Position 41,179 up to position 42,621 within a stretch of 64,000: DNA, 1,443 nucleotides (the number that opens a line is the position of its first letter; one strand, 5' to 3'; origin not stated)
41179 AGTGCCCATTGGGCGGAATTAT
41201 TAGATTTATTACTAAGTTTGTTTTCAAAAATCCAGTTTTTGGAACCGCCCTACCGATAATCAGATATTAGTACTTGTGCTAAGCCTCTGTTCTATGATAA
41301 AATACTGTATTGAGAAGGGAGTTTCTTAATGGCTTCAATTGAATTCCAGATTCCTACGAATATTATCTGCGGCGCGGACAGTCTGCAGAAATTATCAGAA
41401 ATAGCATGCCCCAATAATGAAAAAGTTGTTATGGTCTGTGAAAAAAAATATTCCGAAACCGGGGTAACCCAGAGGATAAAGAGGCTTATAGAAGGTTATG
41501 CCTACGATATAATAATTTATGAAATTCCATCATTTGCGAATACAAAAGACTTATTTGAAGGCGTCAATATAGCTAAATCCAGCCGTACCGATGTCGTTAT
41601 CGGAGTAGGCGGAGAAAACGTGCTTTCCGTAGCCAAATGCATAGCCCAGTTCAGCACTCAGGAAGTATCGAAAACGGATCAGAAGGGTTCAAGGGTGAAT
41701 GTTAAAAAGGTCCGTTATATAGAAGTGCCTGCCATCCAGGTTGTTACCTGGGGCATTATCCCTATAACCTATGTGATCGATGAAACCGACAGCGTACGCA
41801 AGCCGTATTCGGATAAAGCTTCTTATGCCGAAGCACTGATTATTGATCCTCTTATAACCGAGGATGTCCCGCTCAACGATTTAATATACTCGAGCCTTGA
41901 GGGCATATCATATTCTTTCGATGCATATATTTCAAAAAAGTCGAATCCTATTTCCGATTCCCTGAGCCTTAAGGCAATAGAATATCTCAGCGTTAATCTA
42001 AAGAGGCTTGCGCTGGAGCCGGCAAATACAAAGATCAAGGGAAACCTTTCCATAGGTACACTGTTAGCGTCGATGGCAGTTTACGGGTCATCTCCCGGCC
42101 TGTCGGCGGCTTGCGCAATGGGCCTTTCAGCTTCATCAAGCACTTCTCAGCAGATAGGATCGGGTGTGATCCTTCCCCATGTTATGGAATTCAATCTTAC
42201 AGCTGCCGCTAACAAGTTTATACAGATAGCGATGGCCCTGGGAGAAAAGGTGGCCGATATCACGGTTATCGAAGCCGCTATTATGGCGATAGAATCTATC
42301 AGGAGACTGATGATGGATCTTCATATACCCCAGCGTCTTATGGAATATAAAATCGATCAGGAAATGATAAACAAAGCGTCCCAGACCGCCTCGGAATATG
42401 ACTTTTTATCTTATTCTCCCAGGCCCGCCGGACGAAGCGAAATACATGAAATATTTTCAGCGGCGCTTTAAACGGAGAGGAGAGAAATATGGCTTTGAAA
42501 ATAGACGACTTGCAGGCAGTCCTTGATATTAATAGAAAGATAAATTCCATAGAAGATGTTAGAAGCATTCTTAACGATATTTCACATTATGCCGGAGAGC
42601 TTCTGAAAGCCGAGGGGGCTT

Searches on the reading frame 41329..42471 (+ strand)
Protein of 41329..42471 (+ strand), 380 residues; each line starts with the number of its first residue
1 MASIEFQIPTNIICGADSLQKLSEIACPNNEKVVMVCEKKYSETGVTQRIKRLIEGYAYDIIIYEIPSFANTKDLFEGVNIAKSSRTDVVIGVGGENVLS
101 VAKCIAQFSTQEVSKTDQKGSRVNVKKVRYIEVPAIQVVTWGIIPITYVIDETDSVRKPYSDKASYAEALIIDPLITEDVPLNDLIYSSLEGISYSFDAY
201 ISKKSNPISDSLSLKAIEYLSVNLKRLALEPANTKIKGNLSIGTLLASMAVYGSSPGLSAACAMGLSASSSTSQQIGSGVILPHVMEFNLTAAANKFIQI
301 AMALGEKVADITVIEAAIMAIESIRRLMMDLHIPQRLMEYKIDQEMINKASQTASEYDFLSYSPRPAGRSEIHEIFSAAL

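Call 12: search_protein_families(library=pfam, proteins=[window:41329-42471:+])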
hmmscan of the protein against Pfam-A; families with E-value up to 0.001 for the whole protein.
window:41329-42471:+ (380 aa): 3 families
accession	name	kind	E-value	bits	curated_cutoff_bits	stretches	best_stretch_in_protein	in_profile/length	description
PF25137.1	ADH_Fe_C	-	3.1e-27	96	27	1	186-380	2-194/194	Fe-containing alcohol dehydrogenase family, C-terminal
PF00465.25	Fe-ADH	-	1.2e-16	61.2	31.3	1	9-174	1-168/168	Iron-containing alcohol dehydrogenase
PF13685.12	Fe-ADH_2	-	9.1e-05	22.9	28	1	18-107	6-95/149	Iron-containing alcohol dehydrogenase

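Call 32: find_encoding_contigs(protein=window:41329-42471:+, flank=3000, max_places=8)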
Protein window:41329-42471:+ (380 aa): no gene with exactly this product is on record in the collection.

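Call 48: find_homologous_proteins(query=window:41329-42471:+, max_evalue=1e-60)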
Query window:41329-42471:+ (380 aa): 52 proteins with E <= 1e-60 among 4532 candidates.
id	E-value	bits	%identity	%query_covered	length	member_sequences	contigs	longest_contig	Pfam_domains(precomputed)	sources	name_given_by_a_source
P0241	2.8e-239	811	100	100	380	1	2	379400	PF25137.1,PF00465.26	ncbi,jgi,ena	jgi:alcohol dehydrogenase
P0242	4.7e-221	751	91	100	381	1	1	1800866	PF25137.1,PF00465.26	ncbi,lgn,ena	-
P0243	3.6e-216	735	88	100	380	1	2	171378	PF13685.13,PF25137.1,PF00465.26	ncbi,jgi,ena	-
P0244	4.4e-216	735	100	91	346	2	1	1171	PF25137.1,PF00465.26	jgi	jgi:alcohol dehydrogenase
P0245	1.7e-199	680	81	100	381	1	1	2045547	PF13685.13,PF25137.1,PF00465.26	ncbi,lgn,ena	-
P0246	2.0e-179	614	74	100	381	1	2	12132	PF25137.1,PF00465.26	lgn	-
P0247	1.1e-174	599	72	100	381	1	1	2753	PF13685.13,PF25137.1,PF00465.26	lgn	-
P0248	3.1e-171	587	72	100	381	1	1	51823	PF13685.13,PF25137.1,PF00465.26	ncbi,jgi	jgi:alcohol dehydrogenase class IV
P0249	3.4e-171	587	73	100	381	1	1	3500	PF13685.13,PF25137.1,PF00465.26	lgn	-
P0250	1.2e-170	585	71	100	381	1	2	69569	PF13685.13,PF25137.1,PF00465.26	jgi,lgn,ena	jgi:alcohol dehydrogenase class IV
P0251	6.9e-170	583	71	100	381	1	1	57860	PF25137.1,PF00465.26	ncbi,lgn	-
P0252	7.6e-170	583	71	100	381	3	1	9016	PF13685.13,PF25137.1,PF00465.26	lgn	-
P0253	4.6e-169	580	70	100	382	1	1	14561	PF13685.13,PF25137.1,PF00465.26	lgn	-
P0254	1.3e-167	575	70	100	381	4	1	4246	PF13685.13,PF25137.1,PF00465.26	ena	-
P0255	2.3e-167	574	68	100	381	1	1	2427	PF13685.13,PF25137.1,PF00465.26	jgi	jgi:alcohol dehydrogenase class IV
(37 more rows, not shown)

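Call 49: find_encoding_contigs(protein=P0241, flank=2000, max_places=4)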
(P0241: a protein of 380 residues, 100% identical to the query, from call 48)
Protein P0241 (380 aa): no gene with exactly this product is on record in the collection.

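Call 50: find_encoding_contigs(protein=P0242, flank=2000, max_places=2)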
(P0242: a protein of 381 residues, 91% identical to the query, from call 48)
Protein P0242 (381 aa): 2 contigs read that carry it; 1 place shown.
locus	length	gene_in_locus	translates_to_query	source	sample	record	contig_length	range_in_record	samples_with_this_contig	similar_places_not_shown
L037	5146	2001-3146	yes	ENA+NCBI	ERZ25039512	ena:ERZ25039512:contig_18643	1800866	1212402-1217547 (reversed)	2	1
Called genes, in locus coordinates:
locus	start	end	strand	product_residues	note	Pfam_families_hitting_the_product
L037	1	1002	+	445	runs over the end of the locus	PF16268:DUF4921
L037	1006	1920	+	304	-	PF03547:Mem_trans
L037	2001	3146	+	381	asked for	PF00465:Fe-ADH, PF25137:ADH_Fe_C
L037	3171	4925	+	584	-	PF01590:GAF, PF13185:GAF_2, PF13492:GAF_3, PF01590:GAF, PF13185:GAF_2, PF13492:GAF_3 (weak), PF07228:SpoIIE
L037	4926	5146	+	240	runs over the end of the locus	PF02578:Cu-oxidase_4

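Call 51: find_encoding_contigs(protein=P0243, flank=2000, max_places=2)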
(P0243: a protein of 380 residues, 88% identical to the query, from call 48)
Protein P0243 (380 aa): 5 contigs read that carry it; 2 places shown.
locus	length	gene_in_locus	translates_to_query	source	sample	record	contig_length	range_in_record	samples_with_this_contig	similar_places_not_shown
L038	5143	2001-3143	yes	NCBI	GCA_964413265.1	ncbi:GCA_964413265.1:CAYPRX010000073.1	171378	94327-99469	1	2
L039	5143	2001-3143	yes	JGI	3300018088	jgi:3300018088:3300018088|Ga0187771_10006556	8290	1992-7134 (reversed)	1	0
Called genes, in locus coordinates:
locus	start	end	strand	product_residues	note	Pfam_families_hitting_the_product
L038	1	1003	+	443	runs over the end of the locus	PF16268:DUF4921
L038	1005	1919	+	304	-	PF03547:Mem_trans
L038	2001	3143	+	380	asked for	PF00465:Fe-ADH, PF13685:Fe-ADH_2 (faint), PF25137:ADH_Fe_C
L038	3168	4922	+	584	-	PF01590:GAF, PF13185:GAF_2, PF13492:GAF_3, PF01590:GAF, PF13185:GAF_2, PF07228:SpoIIE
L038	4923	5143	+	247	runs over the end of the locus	PF02578:Cu-oxidase_4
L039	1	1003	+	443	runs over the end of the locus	PF16268:DUF4921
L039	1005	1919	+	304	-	PF03547:Mem_trans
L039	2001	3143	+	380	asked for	PF00465:Fe-ADH, PF13685:Fe-ADH_2 (faint), PF25137:ADH_Fe_C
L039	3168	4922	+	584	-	PF01590:GAF, PF13185:GAF_2, PF13492:GAF_3, PF01590:GAF, PF13185:GAF_2, PF07228:SpoIIE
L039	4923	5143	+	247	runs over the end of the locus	PF02578:Cu-oxidase_4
